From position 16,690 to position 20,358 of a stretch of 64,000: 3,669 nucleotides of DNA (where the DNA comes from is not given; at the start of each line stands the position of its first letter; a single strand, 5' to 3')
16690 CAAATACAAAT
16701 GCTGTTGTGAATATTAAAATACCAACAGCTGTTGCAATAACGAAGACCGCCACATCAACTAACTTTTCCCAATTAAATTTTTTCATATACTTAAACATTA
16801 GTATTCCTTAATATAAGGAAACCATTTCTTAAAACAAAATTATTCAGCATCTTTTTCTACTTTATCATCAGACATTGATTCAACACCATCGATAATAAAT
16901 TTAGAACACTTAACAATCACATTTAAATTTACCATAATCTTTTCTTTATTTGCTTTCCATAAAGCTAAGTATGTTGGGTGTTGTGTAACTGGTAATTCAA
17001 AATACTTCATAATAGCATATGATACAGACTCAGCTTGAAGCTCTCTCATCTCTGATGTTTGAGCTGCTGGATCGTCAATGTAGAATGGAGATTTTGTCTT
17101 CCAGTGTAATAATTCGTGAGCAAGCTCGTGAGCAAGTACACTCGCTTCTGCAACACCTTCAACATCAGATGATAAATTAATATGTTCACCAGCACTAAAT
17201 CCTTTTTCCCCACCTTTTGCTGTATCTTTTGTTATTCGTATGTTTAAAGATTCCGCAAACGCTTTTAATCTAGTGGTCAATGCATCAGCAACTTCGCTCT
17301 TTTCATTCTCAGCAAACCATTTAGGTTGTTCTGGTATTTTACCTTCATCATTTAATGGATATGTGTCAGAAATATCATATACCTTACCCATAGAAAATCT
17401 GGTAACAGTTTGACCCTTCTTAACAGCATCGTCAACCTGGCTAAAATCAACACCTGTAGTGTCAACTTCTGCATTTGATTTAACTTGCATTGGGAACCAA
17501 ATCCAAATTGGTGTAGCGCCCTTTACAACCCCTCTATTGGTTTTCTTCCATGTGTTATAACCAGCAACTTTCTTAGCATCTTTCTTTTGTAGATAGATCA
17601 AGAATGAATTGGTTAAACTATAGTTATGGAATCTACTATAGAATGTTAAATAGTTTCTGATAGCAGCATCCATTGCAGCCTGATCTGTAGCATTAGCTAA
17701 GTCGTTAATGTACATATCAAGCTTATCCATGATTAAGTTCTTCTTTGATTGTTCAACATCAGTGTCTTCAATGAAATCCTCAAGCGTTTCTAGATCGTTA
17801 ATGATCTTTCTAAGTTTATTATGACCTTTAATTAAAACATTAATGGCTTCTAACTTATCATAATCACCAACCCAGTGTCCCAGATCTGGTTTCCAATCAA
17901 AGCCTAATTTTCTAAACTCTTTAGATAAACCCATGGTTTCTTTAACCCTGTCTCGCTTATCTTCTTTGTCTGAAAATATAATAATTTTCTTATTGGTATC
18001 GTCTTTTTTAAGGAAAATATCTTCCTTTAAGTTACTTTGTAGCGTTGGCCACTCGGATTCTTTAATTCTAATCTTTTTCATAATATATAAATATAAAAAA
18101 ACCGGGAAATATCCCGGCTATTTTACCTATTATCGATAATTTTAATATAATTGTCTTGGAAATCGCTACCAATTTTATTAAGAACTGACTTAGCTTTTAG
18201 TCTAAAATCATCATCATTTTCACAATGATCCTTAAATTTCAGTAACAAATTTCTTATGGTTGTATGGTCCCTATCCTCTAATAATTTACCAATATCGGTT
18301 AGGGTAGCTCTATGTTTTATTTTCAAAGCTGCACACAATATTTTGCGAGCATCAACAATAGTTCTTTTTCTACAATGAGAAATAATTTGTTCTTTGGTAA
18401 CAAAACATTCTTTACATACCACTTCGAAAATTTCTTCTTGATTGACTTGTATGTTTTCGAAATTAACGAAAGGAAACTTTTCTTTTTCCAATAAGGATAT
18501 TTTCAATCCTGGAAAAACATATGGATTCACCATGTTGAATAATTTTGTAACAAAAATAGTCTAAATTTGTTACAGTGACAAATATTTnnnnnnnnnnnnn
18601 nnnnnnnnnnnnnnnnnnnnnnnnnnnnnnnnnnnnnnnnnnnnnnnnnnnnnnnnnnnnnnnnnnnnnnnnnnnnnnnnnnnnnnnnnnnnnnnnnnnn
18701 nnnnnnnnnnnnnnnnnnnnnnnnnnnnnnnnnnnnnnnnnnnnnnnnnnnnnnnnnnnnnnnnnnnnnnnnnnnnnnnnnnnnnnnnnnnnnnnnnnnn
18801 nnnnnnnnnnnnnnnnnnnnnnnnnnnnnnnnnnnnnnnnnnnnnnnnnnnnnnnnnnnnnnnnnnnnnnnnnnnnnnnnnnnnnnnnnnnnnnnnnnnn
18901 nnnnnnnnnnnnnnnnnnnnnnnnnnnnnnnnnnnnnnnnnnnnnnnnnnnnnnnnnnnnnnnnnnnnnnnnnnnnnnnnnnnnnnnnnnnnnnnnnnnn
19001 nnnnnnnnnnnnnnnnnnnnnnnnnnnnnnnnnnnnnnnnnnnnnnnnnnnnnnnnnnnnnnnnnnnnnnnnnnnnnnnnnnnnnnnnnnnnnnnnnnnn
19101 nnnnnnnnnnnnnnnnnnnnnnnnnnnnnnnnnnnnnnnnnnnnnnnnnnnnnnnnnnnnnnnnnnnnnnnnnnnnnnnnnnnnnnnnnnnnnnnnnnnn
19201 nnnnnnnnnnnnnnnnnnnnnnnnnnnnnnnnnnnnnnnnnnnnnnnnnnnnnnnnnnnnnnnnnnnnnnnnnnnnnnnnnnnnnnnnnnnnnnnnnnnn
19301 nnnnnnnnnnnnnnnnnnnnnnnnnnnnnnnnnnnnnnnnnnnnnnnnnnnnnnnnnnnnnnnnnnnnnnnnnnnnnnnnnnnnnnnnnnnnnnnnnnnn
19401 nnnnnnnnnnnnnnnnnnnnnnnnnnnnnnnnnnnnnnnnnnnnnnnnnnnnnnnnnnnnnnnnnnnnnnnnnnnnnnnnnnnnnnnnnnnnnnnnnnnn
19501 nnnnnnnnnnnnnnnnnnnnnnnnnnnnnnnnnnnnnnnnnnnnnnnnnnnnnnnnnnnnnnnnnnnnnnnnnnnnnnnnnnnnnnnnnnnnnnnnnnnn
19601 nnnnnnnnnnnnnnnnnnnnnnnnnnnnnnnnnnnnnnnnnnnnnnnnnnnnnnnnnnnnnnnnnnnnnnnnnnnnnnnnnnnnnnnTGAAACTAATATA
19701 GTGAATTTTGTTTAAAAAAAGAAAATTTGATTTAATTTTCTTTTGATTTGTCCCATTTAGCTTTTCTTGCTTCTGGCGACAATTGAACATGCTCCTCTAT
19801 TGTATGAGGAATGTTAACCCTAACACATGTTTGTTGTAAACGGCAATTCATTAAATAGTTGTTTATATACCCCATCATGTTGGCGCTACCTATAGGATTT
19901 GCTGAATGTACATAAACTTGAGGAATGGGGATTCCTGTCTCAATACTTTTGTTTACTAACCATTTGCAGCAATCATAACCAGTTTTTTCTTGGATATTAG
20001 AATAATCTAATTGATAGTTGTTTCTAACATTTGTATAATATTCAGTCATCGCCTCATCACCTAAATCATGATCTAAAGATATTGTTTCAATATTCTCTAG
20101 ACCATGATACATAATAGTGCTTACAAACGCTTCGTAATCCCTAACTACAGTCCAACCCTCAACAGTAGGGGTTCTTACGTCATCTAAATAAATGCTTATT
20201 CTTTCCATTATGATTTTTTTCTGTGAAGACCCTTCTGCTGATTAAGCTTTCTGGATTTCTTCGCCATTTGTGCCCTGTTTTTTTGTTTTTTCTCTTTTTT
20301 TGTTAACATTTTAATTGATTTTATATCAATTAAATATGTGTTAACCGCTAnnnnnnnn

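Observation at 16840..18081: ArdC-like protein (ssDNA-binding N-domain plus HExxH metalloprotease) in a phage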

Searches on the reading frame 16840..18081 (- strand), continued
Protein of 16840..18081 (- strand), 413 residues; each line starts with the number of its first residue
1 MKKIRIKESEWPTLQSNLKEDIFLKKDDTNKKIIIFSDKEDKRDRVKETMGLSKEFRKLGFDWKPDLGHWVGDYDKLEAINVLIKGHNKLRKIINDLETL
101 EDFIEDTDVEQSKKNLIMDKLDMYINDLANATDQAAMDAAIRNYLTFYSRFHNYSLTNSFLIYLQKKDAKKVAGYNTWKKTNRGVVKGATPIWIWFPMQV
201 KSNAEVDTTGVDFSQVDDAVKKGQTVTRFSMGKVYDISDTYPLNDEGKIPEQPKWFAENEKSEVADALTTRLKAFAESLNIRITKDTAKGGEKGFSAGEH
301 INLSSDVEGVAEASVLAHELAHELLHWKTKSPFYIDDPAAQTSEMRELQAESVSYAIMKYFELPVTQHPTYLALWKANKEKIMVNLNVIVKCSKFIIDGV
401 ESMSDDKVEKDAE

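Call 93: find_encoding_contigs(protein=P0017, flank=10000, max_places=1)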
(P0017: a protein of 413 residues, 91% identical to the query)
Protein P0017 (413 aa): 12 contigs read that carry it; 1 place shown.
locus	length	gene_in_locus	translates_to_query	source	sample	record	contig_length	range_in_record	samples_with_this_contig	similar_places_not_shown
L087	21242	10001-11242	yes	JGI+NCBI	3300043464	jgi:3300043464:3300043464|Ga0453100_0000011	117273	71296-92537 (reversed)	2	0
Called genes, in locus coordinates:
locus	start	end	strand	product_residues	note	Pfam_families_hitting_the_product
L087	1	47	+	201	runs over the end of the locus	PF18143:HAD_SAK_2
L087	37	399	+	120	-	PF03061:4HBT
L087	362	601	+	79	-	-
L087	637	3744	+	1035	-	PF01551:Peptidase_M23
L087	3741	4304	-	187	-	PF23790:Kyano_Gp96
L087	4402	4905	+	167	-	-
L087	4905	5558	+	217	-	PF00149:Metallophos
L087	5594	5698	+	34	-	-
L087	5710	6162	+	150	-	-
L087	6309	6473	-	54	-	-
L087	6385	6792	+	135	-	-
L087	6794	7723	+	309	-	PF01145:Band_7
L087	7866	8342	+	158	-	PF20274:cREC_REC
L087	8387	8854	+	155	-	-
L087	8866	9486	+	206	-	PF00929:RNase_T, PF13482:RNase_H_2 (faint)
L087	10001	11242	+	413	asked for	PF08401:ArdcN (weak)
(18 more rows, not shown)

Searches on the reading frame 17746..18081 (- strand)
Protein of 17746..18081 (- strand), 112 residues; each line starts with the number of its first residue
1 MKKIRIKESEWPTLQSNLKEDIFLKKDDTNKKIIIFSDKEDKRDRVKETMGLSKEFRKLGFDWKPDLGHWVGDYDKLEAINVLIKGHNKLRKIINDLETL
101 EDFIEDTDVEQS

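Call 53: search_protein_families(library=pfam, alignment_id=A4, max_evalue=1)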
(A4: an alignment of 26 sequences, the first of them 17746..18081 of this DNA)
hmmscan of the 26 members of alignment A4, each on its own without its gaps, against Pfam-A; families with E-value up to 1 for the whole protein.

A. member 1, window:17746-18081:- (112 aa): 2 families
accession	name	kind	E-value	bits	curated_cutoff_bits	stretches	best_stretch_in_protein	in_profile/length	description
PF11193.13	DUF2812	-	0.0096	16.6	27.8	1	7-49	60-101/110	Protein of unknown function (DUF2812)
PF04108.17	ATG17_like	-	0.018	15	43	1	52-111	61-116/355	Autophagy protein ATG17-like domain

B. families by the number of members that match (of 26 scanned): 33 families (the first 25 are shown)
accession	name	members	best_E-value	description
PF11193.13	DUF2812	2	0.0096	Protein of unknown function (DUF2812)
PF17297.7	PEPCK_N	2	0.026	Phosphoenolpyruvate carboxykinase N-terminal domain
PF03416.26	Peptidase_C54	2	0.061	Peptidase C54 catalytic domain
PF12302.13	DUF3629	2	0.14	Protein of unknown function (DUF3629)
PF18974.5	DUF5710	2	0.17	Domain of unknown function (DUF5710)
PF18405.6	SLC25_like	1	0.0027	Mitochondrial SLC25 homolog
PF08505.15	MMR1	1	0.0041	Mitochondrial Myo2 receptor-related protein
PF25792.1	BREX_BrxC_helical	1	0.0042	BREX ATP-binding protein BrxC alpha helical domain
PF04108.17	ATG17_like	1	0.018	Autophagy protein ATG17-like domain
PF01406.26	tRNA-synt_1e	1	0.018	tRNA synthetases class I (C) catalytic domain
PF05711.17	TylF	1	0.02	Macrocin-O-methyltransferase (TylF)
PF08535.16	KorB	1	0.022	KorB domain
PF20675.2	MPH2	1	0.024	Maintenance of Photosystem II under High light 2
PF18819.6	MuF_C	1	0.026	Phage MuF-C-terminal domain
PF25672.1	BBH37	1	0.03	BBH37 helical domain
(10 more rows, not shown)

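Call 59: predict_structure(alignment_id=A4)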
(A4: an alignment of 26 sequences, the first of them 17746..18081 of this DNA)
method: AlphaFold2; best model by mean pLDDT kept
length: 112 residues; sequences in the alignment: 26
mean_pLDDT: 66.6   pTM: 0.53
mean pLDDT of the five models: 66.6, 66.2, 65.9, 64.3, 62.2
residues with pLDDT >= 90: 2; 70-90: 65; 50-70: 5; < 50: 40
segments of 3 or more residues with pLDDT < 50: 1-18, 91-112
pLDDT, mean of each block of 10 residues (from residue 1): 43 46 80 81 78 86 85 85 72 43 38 34
secondary structure, 60 per line:
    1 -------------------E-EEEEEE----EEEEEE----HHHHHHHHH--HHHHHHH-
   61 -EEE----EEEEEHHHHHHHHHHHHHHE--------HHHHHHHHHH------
elements in order: E22-27 E32-37 H42-50 H53-59 E62-64 E69-73 H74-87 H97-106

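Call 76: find_homologous_proteins(query=A4, max_evalue=0.001)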
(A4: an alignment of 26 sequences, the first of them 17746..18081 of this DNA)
Query A4 (26 sequences) (112 aa, profile of the alignment): 12 proteins with E <= 0.001 among 2757 candidates.
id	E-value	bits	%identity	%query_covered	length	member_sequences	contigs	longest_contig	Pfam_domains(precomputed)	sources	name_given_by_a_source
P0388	2.0e-39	152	81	99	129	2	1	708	-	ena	-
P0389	8.4e-33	131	99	84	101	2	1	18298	-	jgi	-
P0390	2.4e-30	123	29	88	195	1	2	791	-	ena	-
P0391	7.8e-27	111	30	81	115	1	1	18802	-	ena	-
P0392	2.1e-26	110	29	86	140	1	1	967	-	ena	-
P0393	1.1e-25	108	71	66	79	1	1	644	-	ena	-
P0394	5.1e-25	105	27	82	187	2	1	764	-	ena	-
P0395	7.8e-22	95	26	82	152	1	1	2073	-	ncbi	-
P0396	3.7e-16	77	28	48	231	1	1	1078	PF08401.17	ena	-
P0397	1.2e-13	69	29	46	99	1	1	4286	-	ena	-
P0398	3.5e-9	54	77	46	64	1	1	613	-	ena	-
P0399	1.8e-6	46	31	43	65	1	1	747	-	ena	-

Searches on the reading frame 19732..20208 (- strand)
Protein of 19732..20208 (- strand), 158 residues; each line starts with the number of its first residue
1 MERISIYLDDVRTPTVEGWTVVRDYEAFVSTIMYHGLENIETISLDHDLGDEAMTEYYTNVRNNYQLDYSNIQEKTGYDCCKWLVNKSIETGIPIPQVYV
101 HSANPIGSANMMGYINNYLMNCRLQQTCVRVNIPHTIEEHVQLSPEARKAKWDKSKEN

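Call 11: search_protein_families(library=phrogs, proteins=[window:19732-20208:-], max_evalue=0.001)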
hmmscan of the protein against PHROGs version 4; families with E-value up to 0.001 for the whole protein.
window:19732-20208:- (158 aa): 1 family
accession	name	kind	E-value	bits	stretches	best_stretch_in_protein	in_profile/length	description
phrog_1479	-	unknown function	3.5e-29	102.6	1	3-124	5-108/124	-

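Call 66: search_protein_families(library=pfam, proteins=[window:19732-20208:-], max_evalue=0.01)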
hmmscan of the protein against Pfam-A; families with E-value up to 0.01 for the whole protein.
window:19732-20208:- (158 aa): 1 family
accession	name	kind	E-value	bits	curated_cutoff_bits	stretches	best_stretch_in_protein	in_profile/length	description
PF20274.4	cREC_REC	-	8.8e-24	84.4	27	1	4-117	1-88/88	Cyclic-phosphate processing Receiver domain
